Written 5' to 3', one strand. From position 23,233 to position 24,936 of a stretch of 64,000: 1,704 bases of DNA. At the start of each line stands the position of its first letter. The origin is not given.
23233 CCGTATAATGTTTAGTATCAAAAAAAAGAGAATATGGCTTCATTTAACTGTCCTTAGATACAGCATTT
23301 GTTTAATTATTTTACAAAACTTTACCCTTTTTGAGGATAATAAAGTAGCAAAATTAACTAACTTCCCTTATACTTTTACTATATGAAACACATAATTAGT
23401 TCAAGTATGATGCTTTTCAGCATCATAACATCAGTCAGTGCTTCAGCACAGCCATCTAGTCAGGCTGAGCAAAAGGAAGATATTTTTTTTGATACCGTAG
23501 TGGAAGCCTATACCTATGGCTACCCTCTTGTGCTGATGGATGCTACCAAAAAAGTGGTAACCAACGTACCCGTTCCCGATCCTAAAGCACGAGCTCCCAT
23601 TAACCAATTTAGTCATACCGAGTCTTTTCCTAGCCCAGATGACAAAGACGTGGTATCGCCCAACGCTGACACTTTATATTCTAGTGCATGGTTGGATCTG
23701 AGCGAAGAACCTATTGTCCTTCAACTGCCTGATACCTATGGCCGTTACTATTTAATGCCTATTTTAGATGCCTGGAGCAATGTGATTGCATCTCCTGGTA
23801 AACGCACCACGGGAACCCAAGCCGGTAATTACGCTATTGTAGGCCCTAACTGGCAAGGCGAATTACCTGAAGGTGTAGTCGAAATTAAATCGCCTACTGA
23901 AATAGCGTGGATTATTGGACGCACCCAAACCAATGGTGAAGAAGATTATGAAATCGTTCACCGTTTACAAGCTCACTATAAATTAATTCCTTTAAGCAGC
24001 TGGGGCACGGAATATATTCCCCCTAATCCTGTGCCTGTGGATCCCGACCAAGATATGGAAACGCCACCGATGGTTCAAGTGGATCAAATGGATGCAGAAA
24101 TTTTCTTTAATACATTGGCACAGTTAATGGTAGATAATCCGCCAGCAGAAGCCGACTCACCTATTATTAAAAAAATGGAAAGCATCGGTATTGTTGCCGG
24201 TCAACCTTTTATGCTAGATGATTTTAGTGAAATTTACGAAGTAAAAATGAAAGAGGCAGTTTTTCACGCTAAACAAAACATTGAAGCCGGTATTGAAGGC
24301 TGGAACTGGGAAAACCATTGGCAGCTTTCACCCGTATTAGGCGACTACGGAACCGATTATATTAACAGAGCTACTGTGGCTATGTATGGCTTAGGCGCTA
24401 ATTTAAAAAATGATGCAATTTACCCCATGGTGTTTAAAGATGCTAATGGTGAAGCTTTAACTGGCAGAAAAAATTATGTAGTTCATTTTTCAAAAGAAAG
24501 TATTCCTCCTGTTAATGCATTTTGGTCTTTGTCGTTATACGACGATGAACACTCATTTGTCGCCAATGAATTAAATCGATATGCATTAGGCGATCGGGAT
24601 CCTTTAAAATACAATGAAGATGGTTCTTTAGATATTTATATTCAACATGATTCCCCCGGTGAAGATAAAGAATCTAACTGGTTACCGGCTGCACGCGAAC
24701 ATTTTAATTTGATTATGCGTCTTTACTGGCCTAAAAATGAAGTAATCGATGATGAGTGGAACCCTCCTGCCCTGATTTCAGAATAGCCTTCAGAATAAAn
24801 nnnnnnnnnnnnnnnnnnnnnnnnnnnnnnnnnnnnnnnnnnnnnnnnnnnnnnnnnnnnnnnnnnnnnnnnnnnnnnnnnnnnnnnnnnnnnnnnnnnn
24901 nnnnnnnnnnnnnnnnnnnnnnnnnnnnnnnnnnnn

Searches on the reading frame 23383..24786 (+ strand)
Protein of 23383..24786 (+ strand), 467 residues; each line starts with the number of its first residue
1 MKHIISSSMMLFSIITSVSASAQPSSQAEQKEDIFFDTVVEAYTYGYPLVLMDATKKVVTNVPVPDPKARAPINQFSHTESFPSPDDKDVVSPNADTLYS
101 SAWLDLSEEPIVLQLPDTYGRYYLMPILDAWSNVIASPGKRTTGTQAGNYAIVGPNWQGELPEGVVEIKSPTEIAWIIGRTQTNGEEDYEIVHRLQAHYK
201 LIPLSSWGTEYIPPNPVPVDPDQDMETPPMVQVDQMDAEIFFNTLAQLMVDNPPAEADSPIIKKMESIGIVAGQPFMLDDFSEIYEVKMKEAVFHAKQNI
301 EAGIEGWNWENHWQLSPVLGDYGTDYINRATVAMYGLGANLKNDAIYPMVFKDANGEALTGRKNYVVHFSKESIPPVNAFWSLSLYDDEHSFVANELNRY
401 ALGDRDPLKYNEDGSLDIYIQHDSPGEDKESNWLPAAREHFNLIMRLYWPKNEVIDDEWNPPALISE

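Call 45: search_protein_families(library=pfam, proteins=[window:23383-24786:+], max_evalue=0.0001)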
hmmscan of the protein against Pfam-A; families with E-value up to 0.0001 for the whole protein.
window:23383-24786:+ (467 aa): 2 families
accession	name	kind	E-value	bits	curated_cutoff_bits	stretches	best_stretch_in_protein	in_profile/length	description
PF06863.17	DUF1254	-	3.1e-53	180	22.2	1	73-203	1-133/133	Protein of unknown function (DUF1254)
PF06742.16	DUF1214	-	8.6e-38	129.8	25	1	345-451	2-111/112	Protein of unknown function (DUF1214)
